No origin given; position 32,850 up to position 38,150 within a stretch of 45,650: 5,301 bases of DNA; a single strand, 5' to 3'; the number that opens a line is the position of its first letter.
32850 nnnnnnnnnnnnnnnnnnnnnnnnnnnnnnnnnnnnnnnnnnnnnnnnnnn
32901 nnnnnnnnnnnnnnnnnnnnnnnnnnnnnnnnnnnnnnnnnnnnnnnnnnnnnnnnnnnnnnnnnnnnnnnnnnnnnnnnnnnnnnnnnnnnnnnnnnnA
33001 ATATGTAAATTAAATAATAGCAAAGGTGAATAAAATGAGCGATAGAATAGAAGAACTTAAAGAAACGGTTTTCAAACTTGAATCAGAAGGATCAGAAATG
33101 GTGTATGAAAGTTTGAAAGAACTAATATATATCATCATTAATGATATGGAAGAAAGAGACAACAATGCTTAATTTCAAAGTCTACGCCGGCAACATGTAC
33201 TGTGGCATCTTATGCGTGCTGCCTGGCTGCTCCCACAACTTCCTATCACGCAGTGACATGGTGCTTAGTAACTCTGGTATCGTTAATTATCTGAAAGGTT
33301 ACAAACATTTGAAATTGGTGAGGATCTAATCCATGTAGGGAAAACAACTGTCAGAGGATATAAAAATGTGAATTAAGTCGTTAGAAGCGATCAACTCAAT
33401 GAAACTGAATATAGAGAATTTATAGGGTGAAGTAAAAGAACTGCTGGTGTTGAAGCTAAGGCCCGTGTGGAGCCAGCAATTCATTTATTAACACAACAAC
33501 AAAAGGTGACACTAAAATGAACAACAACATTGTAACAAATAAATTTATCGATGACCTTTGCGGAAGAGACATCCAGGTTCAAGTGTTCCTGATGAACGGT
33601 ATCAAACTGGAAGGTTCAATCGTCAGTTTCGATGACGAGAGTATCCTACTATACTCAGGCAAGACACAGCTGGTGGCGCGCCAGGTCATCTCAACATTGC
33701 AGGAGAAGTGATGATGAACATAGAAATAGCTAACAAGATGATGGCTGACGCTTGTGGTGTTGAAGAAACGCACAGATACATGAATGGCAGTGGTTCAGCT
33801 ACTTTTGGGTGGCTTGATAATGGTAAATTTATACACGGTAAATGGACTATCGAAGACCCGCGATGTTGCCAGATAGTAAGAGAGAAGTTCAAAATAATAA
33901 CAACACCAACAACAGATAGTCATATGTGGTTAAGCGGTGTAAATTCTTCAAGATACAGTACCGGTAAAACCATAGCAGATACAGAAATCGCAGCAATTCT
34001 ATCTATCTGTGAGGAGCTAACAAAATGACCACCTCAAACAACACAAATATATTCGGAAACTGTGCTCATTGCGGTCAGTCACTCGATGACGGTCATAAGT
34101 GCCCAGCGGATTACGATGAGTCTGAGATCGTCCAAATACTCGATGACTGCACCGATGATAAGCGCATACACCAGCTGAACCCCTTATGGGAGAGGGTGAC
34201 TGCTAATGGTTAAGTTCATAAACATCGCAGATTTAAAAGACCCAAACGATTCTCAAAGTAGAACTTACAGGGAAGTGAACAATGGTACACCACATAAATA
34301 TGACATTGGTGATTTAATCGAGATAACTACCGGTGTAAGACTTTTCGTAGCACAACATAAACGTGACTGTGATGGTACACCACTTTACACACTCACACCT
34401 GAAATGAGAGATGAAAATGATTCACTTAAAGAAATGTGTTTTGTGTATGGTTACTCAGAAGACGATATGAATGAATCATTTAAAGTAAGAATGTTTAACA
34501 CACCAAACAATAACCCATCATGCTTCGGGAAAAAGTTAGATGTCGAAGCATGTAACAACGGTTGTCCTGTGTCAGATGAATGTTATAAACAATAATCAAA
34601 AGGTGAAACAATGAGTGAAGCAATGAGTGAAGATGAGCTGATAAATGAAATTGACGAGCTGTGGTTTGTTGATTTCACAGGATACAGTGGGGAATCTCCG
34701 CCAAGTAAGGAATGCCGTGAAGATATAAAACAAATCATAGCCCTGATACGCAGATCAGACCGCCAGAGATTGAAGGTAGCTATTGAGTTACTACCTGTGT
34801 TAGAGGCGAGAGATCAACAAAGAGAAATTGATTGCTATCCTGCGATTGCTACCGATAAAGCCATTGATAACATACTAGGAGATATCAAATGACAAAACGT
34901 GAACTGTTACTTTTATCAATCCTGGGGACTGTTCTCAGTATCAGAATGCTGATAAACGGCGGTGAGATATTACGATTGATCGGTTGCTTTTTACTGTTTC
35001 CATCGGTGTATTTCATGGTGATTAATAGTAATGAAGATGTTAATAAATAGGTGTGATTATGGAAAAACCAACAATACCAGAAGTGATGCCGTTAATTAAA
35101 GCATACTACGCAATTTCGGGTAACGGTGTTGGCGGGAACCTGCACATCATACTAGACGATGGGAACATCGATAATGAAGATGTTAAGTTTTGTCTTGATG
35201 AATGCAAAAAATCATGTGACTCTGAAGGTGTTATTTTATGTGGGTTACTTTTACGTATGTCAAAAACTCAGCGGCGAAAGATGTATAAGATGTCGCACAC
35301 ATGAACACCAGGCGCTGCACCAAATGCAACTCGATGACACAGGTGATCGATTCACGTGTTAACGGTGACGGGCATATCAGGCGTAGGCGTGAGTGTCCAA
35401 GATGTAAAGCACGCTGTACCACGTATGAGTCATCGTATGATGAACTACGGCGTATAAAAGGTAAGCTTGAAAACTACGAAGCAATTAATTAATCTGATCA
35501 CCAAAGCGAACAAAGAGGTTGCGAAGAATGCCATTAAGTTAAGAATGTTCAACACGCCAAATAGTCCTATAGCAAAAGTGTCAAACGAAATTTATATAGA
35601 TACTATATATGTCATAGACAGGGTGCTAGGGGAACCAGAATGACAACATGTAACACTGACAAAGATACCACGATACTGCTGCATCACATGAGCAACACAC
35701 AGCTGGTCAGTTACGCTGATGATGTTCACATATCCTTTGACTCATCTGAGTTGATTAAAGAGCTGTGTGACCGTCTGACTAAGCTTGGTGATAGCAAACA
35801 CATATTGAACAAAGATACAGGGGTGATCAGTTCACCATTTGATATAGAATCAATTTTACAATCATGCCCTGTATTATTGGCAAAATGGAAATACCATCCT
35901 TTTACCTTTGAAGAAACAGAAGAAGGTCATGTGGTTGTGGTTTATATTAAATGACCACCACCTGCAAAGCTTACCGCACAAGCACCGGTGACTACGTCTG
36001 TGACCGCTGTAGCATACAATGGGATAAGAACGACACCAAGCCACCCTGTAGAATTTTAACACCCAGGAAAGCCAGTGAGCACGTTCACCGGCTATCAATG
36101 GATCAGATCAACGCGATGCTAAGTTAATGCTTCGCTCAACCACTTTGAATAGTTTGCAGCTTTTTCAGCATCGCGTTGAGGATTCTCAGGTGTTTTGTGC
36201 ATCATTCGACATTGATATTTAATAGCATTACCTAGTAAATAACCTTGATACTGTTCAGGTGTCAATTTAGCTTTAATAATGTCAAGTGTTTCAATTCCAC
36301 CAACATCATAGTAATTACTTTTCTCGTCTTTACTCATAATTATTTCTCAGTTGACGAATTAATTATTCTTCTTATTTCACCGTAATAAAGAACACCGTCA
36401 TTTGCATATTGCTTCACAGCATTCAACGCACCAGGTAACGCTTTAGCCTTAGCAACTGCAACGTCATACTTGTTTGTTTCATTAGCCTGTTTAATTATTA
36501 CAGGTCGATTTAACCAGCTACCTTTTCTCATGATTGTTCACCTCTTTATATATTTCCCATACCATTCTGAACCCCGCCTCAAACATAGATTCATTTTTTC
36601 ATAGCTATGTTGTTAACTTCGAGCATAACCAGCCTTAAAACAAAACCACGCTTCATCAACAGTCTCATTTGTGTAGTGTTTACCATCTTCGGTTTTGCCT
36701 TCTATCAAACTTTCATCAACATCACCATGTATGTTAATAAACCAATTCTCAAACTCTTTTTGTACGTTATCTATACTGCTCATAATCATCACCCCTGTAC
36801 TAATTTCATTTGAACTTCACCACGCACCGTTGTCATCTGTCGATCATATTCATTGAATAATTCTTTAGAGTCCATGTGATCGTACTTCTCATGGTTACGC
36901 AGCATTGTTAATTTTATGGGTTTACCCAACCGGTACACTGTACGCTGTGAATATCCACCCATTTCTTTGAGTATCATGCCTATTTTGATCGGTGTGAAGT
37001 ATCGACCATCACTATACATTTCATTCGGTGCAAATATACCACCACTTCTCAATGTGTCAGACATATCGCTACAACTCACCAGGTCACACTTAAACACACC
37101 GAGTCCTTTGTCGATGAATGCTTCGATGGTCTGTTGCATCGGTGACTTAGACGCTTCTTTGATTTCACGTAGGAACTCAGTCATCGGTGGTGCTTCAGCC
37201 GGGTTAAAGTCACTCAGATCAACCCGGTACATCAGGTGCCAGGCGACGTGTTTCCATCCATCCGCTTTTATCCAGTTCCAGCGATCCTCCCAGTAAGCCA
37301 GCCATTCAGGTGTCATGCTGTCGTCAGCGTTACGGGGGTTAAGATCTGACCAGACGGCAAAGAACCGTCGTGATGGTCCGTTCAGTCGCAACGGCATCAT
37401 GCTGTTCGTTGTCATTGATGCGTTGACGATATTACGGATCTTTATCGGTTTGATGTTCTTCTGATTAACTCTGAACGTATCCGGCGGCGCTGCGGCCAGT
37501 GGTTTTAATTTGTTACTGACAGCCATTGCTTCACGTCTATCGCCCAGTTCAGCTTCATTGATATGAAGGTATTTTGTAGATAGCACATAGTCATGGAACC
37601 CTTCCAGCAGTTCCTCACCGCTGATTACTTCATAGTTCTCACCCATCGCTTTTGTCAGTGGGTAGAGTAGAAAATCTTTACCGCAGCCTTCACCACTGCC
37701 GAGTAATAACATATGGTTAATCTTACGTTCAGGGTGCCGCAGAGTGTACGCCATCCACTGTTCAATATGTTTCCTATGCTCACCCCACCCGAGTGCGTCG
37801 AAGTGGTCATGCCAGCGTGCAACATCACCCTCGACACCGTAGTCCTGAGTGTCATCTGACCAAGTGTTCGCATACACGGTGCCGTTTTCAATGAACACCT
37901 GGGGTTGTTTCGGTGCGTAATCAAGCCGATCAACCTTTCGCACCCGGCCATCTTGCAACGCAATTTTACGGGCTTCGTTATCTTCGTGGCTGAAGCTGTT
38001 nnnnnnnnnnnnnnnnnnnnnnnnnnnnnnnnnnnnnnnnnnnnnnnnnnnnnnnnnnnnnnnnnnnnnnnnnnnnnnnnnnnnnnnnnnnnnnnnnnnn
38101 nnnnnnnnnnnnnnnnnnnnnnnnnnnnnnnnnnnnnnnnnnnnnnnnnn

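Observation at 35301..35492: Stand-alone NrdR zinc-ribbon (no ATP-cone) encoded by a phage that has no RNR genes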

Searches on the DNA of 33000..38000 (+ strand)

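Call 6: search_dna_similar(query=window:33000-38000:+, collection=phages, mode=near, max_rows=25)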
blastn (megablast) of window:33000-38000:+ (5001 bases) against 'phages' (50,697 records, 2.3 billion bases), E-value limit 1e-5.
Records with a match: 4; places in all: 4; records where one place covers at least 80% of the query: 0.
Best place of each record, by identity: 60-80% 4.
By first word of the organism name: Vibrio 4.
By host as written in the record: Vibrio splendidus 3; Vibrio sp. 1.
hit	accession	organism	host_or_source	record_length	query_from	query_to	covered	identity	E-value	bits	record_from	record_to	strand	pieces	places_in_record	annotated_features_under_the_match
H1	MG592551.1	Vibrio phage 1.185.O._10N.286.49.C2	Vibrio sp.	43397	4109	4995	18%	75.3%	7e-111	409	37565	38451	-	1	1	coil containing protein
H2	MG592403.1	Vibrio phage 1.021.A._10N.222.51.F9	Vibrio splendidus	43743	4109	4995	18%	75.0%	2e-107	398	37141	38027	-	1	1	coil containing protein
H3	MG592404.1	Vibrio phage 1.021.B._10N.222.51.F9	Vibrio splendidus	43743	4109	4995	18%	75.0%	2e-107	398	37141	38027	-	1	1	coil containing protein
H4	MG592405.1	Vibrio phage 1.021.C._10N.222.51.F9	Vibrio splendidus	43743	4109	4995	18%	75.0%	2e-107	398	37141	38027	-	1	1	coil containing protein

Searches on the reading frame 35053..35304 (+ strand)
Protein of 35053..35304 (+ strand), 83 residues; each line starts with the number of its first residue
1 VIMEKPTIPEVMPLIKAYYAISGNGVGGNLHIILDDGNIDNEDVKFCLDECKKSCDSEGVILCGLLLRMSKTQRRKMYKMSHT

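Call 57: search_protein_families(library=pfam, proteins=[window:35053-35304:+], max_evalue=0.01)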
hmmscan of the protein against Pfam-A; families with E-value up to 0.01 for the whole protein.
window:35053-35304:+ (83 aa): 0 families
